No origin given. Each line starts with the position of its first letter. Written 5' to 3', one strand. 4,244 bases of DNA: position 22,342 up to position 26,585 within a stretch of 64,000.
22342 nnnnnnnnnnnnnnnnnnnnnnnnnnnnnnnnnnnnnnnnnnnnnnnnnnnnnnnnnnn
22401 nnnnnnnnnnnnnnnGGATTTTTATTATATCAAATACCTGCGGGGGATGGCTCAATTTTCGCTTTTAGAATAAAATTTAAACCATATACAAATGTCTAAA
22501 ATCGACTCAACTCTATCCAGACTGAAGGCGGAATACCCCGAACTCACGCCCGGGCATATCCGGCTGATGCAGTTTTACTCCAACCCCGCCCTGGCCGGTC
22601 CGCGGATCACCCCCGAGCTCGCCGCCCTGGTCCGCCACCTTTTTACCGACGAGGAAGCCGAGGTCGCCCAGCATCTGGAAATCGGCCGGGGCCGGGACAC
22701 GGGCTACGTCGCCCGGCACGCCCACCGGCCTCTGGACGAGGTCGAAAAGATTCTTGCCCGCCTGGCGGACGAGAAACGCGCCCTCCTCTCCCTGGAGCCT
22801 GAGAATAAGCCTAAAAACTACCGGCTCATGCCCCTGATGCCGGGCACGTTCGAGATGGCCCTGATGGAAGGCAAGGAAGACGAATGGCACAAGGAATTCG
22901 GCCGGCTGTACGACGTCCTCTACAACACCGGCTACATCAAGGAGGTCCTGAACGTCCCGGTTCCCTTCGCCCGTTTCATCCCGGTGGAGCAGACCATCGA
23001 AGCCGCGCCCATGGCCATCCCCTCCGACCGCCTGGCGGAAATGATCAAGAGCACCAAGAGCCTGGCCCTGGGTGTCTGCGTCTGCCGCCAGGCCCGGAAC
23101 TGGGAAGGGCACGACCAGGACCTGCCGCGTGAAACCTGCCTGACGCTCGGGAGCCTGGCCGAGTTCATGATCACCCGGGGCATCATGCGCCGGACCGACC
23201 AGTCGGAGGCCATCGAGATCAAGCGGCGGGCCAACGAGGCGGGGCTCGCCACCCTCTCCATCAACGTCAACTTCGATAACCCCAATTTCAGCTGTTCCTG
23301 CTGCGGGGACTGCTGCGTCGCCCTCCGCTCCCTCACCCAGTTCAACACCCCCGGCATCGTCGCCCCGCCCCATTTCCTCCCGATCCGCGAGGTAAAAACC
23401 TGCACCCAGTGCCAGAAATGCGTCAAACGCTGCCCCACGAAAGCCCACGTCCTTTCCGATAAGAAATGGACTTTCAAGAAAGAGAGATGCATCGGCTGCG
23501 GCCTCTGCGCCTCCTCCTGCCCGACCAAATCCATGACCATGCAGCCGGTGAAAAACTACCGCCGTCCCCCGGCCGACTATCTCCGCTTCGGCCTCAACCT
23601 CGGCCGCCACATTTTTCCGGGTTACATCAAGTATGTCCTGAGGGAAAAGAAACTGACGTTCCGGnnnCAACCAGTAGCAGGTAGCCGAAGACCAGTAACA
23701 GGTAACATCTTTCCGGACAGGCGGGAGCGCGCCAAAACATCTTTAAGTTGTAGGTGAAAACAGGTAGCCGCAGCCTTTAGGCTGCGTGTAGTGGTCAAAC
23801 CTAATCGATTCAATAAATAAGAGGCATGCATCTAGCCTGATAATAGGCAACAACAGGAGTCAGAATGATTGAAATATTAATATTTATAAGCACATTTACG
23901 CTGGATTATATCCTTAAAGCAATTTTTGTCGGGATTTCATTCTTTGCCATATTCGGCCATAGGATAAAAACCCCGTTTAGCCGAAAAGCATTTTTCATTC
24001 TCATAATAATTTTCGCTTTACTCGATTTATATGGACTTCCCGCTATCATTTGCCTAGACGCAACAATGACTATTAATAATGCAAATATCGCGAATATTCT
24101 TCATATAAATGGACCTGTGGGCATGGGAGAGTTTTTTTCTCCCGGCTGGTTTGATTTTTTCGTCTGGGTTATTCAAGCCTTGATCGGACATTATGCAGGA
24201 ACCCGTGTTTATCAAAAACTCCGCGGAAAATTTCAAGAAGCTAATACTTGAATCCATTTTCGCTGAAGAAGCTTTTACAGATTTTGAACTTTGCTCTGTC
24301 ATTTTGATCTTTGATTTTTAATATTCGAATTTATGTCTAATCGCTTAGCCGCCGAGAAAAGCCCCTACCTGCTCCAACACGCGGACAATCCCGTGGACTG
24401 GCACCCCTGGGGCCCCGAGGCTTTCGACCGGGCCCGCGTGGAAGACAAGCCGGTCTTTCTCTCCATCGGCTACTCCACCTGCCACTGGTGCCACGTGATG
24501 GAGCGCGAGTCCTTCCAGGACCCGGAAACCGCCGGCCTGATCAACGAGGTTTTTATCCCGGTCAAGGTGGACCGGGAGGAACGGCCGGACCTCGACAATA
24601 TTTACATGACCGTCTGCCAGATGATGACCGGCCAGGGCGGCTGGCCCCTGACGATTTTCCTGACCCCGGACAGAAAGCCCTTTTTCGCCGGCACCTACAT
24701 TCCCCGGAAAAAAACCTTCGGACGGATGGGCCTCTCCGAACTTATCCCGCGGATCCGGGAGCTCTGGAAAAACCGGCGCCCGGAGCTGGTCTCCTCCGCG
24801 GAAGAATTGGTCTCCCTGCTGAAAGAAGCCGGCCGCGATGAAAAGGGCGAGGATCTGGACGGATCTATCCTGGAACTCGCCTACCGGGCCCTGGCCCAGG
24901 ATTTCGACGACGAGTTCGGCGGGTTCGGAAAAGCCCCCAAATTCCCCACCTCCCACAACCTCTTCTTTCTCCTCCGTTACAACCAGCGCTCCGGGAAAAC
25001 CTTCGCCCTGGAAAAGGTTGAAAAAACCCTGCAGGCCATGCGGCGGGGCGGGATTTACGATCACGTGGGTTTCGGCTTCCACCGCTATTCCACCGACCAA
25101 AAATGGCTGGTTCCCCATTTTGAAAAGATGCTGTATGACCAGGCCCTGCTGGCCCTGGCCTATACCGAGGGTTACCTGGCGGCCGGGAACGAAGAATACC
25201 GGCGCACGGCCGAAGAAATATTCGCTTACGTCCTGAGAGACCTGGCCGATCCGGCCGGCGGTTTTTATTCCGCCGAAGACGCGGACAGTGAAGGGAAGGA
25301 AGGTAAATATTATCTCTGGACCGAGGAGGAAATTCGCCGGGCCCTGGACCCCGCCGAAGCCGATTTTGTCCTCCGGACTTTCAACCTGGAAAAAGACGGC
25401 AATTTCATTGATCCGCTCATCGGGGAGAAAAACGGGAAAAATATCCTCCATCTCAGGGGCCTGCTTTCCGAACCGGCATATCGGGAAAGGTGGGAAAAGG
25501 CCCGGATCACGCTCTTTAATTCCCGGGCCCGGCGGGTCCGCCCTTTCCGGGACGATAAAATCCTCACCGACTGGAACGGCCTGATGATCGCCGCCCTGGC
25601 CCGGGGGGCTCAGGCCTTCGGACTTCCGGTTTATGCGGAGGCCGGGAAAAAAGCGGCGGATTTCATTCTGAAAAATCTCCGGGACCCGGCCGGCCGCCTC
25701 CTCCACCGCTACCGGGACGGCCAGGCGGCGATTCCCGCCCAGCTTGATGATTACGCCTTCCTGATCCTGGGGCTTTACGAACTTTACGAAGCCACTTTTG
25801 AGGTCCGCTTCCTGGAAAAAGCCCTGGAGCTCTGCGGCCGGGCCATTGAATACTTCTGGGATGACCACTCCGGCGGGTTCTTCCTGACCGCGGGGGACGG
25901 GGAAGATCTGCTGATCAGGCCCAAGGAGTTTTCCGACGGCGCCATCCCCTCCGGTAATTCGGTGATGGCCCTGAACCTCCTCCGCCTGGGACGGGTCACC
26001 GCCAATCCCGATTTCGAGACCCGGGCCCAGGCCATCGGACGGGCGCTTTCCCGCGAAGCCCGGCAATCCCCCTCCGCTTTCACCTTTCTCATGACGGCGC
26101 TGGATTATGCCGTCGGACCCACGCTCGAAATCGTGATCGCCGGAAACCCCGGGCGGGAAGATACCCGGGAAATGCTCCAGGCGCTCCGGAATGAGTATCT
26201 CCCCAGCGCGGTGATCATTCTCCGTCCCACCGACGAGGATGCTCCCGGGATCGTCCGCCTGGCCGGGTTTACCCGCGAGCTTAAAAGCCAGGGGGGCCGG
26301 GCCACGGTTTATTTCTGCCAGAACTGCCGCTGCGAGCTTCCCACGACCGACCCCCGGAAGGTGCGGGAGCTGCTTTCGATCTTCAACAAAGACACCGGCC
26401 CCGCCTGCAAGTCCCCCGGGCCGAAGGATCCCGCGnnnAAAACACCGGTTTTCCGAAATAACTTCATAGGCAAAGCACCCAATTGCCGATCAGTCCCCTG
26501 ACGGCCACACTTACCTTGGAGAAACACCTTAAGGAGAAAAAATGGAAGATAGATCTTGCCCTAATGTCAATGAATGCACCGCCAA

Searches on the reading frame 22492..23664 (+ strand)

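Call 34: search_protein_families(library=pfam, proteins=[window:22492-23664:+], max_evalue=0.00001)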
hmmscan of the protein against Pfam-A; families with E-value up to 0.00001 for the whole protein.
window:22492-23664:+ (391 aa): 7 families
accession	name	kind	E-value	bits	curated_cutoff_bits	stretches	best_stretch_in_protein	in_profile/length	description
PF12838.12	Fer4_7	-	5.1e-11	43.3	27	1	303-346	1-51/52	4Fe-4S dicluster domain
PF00037.32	Fer4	-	3.2e-10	39.8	21.1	1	329-346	4-21/24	4Fe-4S binding domain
PF14697.11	Fer4_21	-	6.6e-09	36.2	35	1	302-350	6-59/59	4Fe-4S dicluster domain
PF13237.11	Fer4_10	-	1.2e-08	35.2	25.5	1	298-344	3-53/53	4Fe-4S dicluster domain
PF13183.11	Fer4_8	-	2.7e-08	34.7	27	0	331-359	3-32/68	4Fe-4S dicluster domain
PF13187.11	Fer4_9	-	1.4e-07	31.9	27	1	304-346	2-50/52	4Fe-4S dicluster domain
PF13484.11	Fer4_16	-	7.5e-07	30.3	30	0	303-325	1-23/66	4Fe-4S double cluster binding domain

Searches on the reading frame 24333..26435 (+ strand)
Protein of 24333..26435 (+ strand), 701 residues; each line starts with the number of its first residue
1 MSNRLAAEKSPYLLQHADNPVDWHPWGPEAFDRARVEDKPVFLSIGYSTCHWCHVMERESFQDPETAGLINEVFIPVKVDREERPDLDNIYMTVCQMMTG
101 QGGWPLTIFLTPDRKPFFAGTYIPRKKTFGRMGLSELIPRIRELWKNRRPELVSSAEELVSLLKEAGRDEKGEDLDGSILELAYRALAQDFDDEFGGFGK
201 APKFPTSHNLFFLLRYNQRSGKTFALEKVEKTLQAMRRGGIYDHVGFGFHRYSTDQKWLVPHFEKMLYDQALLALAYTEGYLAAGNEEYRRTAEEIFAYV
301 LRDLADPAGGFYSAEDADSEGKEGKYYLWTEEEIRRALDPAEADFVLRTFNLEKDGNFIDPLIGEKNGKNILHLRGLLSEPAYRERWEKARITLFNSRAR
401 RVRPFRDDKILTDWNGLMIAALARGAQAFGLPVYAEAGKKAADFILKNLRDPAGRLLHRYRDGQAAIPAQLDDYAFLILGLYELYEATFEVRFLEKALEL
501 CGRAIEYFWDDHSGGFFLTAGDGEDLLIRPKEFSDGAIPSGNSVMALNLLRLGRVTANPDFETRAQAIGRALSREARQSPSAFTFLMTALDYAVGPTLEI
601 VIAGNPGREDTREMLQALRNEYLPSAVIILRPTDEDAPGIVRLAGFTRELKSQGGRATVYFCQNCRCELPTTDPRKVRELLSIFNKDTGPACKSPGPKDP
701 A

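Call 34: search_protein_families(library=pfam, proteins=[window:24333-26435:+], max_evalue=0.00001)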
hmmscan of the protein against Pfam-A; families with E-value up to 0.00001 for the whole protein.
window:24333-26435:+ (701 aa): 2 families
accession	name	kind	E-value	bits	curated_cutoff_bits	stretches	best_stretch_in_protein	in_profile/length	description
PF03190.21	Thioredox_DsbH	-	1.3e-76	256.5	27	1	3-163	2-162/163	Protein of unknown function, DUF255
PF13899.12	Thioredoxin_7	-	3.6e-10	40.3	27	1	22-112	1-83/83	Thioredoxin-like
